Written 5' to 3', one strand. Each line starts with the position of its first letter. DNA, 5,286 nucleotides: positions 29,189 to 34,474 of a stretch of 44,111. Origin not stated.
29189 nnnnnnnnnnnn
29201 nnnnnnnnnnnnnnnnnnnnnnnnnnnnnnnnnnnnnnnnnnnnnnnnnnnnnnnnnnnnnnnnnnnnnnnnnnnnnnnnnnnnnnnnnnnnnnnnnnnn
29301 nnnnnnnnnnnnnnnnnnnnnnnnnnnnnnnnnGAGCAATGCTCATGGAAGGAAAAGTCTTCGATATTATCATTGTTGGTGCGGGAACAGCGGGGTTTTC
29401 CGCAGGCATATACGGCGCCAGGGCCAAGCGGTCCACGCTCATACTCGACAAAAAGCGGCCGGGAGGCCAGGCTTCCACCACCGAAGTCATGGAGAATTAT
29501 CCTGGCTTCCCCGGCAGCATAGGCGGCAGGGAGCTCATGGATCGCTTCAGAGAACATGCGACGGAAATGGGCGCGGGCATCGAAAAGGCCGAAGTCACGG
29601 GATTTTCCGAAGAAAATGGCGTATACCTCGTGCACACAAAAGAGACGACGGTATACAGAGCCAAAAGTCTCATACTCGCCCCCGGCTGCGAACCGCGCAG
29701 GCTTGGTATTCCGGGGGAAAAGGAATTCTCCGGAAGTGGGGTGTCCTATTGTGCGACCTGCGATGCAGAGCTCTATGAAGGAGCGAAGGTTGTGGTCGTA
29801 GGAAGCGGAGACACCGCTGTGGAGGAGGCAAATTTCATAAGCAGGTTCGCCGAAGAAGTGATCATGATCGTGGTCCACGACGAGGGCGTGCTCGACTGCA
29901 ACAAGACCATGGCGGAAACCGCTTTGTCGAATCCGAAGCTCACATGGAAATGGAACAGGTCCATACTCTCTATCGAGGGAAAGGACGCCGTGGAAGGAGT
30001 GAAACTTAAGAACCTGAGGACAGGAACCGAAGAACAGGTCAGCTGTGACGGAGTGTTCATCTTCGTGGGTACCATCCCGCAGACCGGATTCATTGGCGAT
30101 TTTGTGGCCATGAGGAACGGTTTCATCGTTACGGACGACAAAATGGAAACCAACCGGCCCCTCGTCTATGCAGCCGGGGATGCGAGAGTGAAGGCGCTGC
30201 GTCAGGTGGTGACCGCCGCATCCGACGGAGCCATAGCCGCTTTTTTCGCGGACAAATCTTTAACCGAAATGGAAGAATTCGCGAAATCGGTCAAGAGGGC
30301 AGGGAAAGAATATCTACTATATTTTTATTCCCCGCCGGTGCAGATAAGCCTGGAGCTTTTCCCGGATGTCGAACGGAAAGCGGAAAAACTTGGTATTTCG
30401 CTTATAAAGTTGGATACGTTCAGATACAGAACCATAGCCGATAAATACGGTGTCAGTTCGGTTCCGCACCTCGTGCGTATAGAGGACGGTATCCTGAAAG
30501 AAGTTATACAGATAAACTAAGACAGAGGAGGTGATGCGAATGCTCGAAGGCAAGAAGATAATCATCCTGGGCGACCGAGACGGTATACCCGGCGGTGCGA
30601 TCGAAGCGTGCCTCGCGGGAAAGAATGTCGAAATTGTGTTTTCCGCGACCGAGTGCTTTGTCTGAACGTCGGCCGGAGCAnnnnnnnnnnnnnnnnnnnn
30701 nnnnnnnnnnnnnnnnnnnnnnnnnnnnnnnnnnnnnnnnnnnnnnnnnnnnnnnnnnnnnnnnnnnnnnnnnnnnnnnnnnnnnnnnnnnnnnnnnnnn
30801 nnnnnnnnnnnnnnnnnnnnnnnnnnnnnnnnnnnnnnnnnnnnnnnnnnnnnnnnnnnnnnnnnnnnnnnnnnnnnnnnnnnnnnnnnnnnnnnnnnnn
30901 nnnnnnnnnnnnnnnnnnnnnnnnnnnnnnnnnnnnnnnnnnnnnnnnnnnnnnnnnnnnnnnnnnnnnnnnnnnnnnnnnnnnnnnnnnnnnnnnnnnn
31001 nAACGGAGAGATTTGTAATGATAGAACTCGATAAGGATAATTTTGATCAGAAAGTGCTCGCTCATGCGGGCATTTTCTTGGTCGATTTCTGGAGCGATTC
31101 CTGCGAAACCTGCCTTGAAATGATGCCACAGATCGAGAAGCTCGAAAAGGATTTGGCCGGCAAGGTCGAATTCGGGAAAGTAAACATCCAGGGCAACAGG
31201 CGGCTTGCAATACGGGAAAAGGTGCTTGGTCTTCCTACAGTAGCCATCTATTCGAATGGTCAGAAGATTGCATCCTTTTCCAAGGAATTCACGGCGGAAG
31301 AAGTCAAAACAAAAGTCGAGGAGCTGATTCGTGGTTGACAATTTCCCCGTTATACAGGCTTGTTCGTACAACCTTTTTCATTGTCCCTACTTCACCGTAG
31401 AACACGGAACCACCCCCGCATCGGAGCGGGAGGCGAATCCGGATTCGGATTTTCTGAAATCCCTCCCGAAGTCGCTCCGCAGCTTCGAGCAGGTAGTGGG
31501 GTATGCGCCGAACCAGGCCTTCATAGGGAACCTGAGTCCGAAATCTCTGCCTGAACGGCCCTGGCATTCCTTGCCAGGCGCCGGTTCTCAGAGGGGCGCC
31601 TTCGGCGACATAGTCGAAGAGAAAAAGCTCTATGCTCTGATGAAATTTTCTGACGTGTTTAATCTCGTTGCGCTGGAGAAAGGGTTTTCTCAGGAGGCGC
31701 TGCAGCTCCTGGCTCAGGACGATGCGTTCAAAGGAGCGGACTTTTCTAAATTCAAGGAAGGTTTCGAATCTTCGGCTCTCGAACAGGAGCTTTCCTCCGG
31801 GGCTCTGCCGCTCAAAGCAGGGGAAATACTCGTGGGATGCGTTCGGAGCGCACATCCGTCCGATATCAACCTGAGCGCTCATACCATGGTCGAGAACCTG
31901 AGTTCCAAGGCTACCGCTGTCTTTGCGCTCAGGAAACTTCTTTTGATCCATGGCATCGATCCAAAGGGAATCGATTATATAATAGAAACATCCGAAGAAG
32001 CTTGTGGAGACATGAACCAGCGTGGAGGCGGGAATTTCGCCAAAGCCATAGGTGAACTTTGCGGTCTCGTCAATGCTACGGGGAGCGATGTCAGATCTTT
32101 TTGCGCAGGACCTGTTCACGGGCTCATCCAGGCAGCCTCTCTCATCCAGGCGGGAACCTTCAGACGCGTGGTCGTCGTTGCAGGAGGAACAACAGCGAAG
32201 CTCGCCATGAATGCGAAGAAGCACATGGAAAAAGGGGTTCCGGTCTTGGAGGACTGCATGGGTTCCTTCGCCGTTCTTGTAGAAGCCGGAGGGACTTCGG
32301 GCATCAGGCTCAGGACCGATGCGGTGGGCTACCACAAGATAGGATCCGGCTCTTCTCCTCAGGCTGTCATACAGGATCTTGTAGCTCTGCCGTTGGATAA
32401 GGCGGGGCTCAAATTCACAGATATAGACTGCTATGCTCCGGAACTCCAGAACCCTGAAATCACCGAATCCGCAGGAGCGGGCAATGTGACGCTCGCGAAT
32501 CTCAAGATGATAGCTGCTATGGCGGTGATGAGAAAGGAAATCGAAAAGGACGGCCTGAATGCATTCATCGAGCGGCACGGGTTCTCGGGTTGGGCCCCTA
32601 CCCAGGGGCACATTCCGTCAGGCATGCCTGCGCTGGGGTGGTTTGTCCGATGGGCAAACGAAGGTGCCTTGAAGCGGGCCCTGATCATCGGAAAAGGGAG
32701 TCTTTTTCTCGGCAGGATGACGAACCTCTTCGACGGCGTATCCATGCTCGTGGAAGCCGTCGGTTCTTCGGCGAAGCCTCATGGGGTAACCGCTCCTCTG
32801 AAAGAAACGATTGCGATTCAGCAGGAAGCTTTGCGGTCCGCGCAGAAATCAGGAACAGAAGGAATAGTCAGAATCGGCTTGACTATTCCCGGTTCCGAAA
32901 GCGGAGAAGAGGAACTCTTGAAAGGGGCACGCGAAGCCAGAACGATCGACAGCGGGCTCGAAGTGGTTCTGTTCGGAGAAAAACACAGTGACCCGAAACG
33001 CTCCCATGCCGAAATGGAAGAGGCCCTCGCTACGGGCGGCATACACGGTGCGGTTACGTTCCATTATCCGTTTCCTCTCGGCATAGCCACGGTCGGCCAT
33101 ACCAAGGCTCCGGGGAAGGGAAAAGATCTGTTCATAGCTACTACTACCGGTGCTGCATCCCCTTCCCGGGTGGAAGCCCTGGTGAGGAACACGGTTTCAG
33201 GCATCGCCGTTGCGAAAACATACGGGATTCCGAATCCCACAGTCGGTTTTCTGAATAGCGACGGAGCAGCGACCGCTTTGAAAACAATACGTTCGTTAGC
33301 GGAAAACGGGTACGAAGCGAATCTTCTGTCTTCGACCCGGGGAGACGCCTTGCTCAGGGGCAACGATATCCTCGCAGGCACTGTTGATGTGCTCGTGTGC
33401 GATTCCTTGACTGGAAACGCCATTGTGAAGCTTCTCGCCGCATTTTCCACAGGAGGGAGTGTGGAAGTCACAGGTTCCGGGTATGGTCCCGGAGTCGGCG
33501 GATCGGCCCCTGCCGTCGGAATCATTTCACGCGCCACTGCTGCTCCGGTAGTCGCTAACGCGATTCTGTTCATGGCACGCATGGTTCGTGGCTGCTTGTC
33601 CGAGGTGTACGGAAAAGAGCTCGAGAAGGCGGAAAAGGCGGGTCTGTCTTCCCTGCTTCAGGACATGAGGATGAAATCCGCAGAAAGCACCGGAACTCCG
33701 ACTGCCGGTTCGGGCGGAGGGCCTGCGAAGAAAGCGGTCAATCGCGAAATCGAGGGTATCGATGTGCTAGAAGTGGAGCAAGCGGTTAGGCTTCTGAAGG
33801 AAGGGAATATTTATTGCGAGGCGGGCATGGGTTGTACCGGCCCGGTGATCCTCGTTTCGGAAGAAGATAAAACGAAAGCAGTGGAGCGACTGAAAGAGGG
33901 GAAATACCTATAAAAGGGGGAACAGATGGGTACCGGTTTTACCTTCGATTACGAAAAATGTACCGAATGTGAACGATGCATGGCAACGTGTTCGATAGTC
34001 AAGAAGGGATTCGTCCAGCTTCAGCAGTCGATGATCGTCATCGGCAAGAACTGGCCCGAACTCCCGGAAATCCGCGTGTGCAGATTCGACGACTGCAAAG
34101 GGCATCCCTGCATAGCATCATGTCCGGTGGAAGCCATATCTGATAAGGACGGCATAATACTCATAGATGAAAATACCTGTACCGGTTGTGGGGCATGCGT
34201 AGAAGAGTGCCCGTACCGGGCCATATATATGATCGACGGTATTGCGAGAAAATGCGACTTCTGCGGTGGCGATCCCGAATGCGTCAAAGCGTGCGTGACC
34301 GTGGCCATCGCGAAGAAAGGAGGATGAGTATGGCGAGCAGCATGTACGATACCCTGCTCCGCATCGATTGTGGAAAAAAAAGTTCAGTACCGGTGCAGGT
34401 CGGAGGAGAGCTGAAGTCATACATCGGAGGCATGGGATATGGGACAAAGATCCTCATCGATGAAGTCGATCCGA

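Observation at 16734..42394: A 25.6-kb, 20-gene single-strand island joins ring-opening, carbamoyl-phosphate and Mo/W redox enzymes to a complete Grd-type selenoprotein reductase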

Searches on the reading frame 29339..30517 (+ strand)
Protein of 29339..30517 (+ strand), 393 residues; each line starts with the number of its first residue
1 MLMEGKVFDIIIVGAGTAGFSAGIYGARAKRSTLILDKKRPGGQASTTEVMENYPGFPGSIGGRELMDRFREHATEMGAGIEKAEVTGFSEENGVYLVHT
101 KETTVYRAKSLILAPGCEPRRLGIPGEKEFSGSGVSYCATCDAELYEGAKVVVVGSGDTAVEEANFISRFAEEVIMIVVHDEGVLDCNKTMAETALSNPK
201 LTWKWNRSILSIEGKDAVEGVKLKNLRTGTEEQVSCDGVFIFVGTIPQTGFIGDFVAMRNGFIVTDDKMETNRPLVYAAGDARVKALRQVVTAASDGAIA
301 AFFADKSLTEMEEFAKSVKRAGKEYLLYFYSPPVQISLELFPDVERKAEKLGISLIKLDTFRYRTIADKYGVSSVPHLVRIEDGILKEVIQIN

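Call 6: search_protein_families(library=pfam, proteins=[window:29339-30517:+])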
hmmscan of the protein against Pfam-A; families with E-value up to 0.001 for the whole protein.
window:29339-30517:+ (393 aa): 10 families
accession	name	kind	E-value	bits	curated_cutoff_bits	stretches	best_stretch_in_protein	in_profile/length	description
PF07992.20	Pyr_redox_2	-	5.2e-46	157.8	26.1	1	8-297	1-291/291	Pyridine nucleotide-disulphide oxidoreductase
PF13738.12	Pyr_redox_3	-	2.3e-18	66.9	30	1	82-280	100-305/305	Pyridine nucleotide-disulphide oxidoreductase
PF00070.33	Pyr_redox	-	4e-10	40.5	22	1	150-224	1-80/82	Pyridine nucleotide-disulphide oxidoreductase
PF01266.30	DAO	-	1.1e-08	35.5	27.9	1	9-46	1-39/353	FAD dependent oxidoreductase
PF03486.20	HI0933_like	-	2.1e-06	27.8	50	0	9-41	2-34/244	HI0933-like protein Rossmann domain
PF12831.13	FAD_oxidored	-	6.8e-06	26.1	27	1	9-80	1-74/416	FAD dependent oxidoreductase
PF13450.12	NAD_binding_8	-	2.7e-05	24.8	21.9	1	12-55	1-41/68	NAD(P)-binding Rossmann-like domain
PF00085.26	Thioredoxin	-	0.00023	21.6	23.5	1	310-385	6-83/103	Thioredoxin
PF00890.30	FAD_binding_2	-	0.00029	20.6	20.4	1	9-43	1-36/414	FAD binding domain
PF01134.28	GIDA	-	0.00085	18.9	22.1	0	9-44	1-29/391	Glucose inhibited division protein A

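Call 8: search_protein_families(library=ncbifam, proteins=[window:29339-30517:+], max_evalue=0.00001)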
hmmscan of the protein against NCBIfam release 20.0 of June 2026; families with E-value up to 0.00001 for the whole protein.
window:29339-30517:+ (393 aa): 31 families (the best 25 are shown)
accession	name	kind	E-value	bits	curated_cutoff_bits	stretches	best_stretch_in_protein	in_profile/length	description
TIGR01292.1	TRX_reduct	equivalog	1.1e-97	326.5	343.45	1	9-307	2-299/300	thioredoxin-disulfide reductase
TIGR03143.1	AhpF_homolog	hypoth_equivalog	1.4e-91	307.8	687.65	1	6-314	3-314/555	putative alkyl hydroperoxide reductase F subunit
TIGR03140.1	AhpF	equivalog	3.6e-55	187.5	502.9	1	6-304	211-508/515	alkyl hydroperoxide reductase subunit F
NF007614.0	PRK10262.1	equivalog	1.3e-46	159.2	644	1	9-310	8-316/321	thioredoxin-disulfide reductase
TIGR01350.1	lipoamide_DH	equivalog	9.2e-21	74.1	408.8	1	89-301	113-326/461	dihydrolipoyl dehydrogenase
NF004943.0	PRK06292.2-1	equivalog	2.7e-18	66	432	1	69-286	89-311/456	dihydrolipoyl dehydrogenase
TIGR04018.1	Bthiol_YpdA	hypoth_equivalog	8.9e-17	60.9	339.9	1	84-281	91-287/316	YpdA family putative bacillithiol disulfide reductase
TIGR02053.1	MerA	equivalog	4.4e-16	58.9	454.45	1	99-302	120-326/465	mercury(II) reductase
TIGR03385.1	CoA_CoA_reduc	equivalog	6.5e-16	58.1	578.8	1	83-284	76-284/439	CoA-disulfide reductase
NF009410.0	PRK12771.1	subfamily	1.4e-13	50.4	516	1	144-312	264-449/566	NAD(P)-binding protein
NF040505.1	ArsO_flavin_mono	equivalog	6.1e-11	42.3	425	0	85-172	96-184/346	ArsO family NAD(P)H-dependent flavin-containing monooxygenase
NF004776.0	PRK06116.1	equivalog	9e-11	41.4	480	1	91-294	119-317/450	glutathione-disulfide reductase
NF003585.0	PRK05249.1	equivalog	4.1e-10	38.9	465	0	89-282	119-312/464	Si-specific NAD(P)(+) transhydrogenase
NF005883.0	PRK07845.1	equivalog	4.5e-10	39.1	479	1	101-303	133-333/466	NAD(P)H-quinone dehydrogenase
NF007123.0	PRK09564.1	equivalog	1e-09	37.6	458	1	149-283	150-284/444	CoA-disulfide reductase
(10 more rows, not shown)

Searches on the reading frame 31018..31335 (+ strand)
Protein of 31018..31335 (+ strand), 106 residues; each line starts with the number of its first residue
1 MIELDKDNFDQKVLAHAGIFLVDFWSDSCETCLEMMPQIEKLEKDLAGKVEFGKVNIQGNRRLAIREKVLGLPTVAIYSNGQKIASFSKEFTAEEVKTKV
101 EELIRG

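Call 7: search_protein_families(library=pfam, proteins=[window:31018-31335:+])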
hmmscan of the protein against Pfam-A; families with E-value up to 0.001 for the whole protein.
window:31018-31335:+ (106 aa): 1 family
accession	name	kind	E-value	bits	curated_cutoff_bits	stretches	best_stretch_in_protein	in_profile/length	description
PF00085.26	Thioredoxin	-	3.3e-20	72.5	23.5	1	2-101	3-102/103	Thioredoxin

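Call 9: search_protein_families(library=ncbifam, proteins=[window:31018-31335:+], max_evalue=0.00001)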
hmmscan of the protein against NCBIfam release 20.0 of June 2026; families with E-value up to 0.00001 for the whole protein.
window:31018-31335:+ (106 aa): 6 families
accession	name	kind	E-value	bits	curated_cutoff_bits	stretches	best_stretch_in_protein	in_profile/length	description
NF047697.1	ThioredTrxAClost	equivalog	2.4e-37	127.3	140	1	1-104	1-105/105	thioredoxin TrxA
TIGR01068.1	thioredoxin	equivalog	1.2e-17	64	96.8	1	5-101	2-98/101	thioredoxin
NF006898.0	PRK09381.1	equivalog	5.7e-14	52.4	138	1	2-86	6-90/109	thioredoxin TrxA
NF008229.0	PRK10996.1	equivalog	8.5e-13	48.2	125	1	2-88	38-123/141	thioredoxin TrxC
TIGR01126.1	pdi_dom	equivalog_domain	2e-11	44.1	107.2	1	5-102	2-103/105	protein disulfide-isomerase domain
TIGR01130.1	ER_PDI_fam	subfamily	1.1e-06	28.5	344.25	1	2-87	4-91/476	protein disulfide-isomerase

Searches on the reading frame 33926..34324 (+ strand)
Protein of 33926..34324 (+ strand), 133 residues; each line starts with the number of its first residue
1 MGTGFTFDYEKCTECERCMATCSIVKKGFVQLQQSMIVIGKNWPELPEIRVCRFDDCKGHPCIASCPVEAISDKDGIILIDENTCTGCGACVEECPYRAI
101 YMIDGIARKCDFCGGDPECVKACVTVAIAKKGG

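Call 7: search_protein_families(library=pfam, proteins=[window:33926-34324:+])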
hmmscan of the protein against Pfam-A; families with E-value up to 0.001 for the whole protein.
window:33926-34324:+ (133 aa): 13 families
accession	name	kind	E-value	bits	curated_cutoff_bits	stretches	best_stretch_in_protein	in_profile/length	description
PF13237.11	Fer4_10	-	3.7e-13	49.6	25.5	3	57-96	12-53/53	4Fe-4S dicluster domain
PF00037.32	Fer4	-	2.5e-11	43.3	21.1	1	79-101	2-24/24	4Fe-4S binding domain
PF12837.12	Fer4_6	-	2.6e-11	43.3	25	1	77-100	1-24/24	4Fe-4S binding domain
PF13247.11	Fer4_11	-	3.1e-10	40.6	26.2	1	52-128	10-95/100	4Fe-4S dicluster domain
PF12797.12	Fer4_2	-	4.6e-10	39.2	24.5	1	77-97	2-22/22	4Fe-4S binding domain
PF13187.11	Fer4_9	-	3.3e-09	37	27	1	57-100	5-52/52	4Fe-4S dicluster domain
PF25160.1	LdpA_Fe-S-bd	-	3.8e-08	33.4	27.6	1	56-102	4-45/49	LdpA Fe-S cluster-binding domain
PF12838.12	Fer4_7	-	1.1e-07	32.6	27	1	57-99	5-52/52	4Fe-4S dicluster domain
PF14697.11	Fer4_21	-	3.3e-06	27.6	35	1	60-102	12-59/59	4Fe-4S dicluster domain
PF12800.12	Fer4_4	-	0.00016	22.2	24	1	83-97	2-16/17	4Fe-4S binding domain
PF13459.11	Fer4_15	-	0.00021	22.4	22.4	1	78-106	1-29/66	4Fe-4S single cluster domain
PF13484.11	Fer4_16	-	0.00048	21.3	30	0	84-101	1-18/66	4Fe-4S double cluster binding domain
PF12798.12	Fer4_3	-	0.00054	21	27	0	85-99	1-15/15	4Fe-4S binding domain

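Call 9: search_protein_families(library=ncbifam, proteins=[window:33926-34324:+], max_evalue=0.00001)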
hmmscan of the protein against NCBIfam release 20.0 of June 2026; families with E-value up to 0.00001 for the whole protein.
window:33926-34324:+ (133 aa): 34 families (the best 25 are shown)
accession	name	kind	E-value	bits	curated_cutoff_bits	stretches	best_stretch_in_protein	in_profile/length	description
NF045766.1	PhenlGlyoxDHPadI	equivalog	4.5e-17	61.9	700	1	5-128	7-133/443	NADH-dependent phenylglyoxylate dehydrogenase subunit beta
NF009451.0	PRK12809.1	equivalog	5.5e-13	48.1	1154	1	11-127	11-129/639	formate-dependent uric acid utilization protein YgfT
NF007382.0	PRK09898.1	equivalog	2.8e-12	46.6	213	1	56-128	125-198/208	ferredoxin-like protein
NF038355.1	FDH3_beta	equivalog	1e-11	45.2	240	1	5-119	5-127/180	formate dehydrogenase FDH3 subunit beta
TIGR03149.1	cyt_nit_nrfC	equivalog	2.2e-11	43.5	377.6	1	6-128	42-179/225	cytochrome c nitrite reductase Fe-S protein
TIGR02951.1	DMSO_dmsB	equivalog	2.3e-11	44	214.1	1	3-128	2-148/161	DMSO/selenate family reductase complex B subunit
NF058577.1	FdxA_fam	equivalog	2.9e-11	43.4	65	1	61-99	14-52/52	4Fe-4S ferredoxin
NF011569.0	PRK14993.1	equivalog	3.2e-11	43.2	416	1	7-126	48-181/244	tetrathionate reductase subunit TtrB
NF045797.1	DsrO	equivalog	1e-10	41.4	200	1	55-103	104-153/235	sulfate reduction electron transfer complex DsrMKJOP subunit DsrO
TIGR04105.1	FeFe_hydrog_B1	subfamily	1.9e-10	40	450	1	52-104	113-163/462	monomeric [FeFe] hydrogenase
NF005503.0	PRK07118.1-2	equivalog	2.2e-10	40.3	252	1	52-115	136-199/292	RnfABCDGE type electron transport complex subunit B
TIGR03478.1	DMSO_red_II_bet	subfamily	8.4e-10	38.1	480.7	1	50-113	129-194/321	DMSO reductase family type II enzyme, iron-sulfur subunit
NF005506.0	PRK07118.1-5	equivalog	1.4e-09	37.8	388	1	50-105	137-192/279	Fe-S cluster domain-containing protein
NF042979.1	EthbenzDh_ebdB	equivalog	1.7e-09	37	740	1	43-111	141-214/354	ethylbenzene dehydrogenase subunit beta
TIGR02700.1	flavo_MJ0208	hypoth_equivalog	4.1e-09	36.1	251.35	1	57-101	150-195/234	dihydromethanopterin reductase (acceptor)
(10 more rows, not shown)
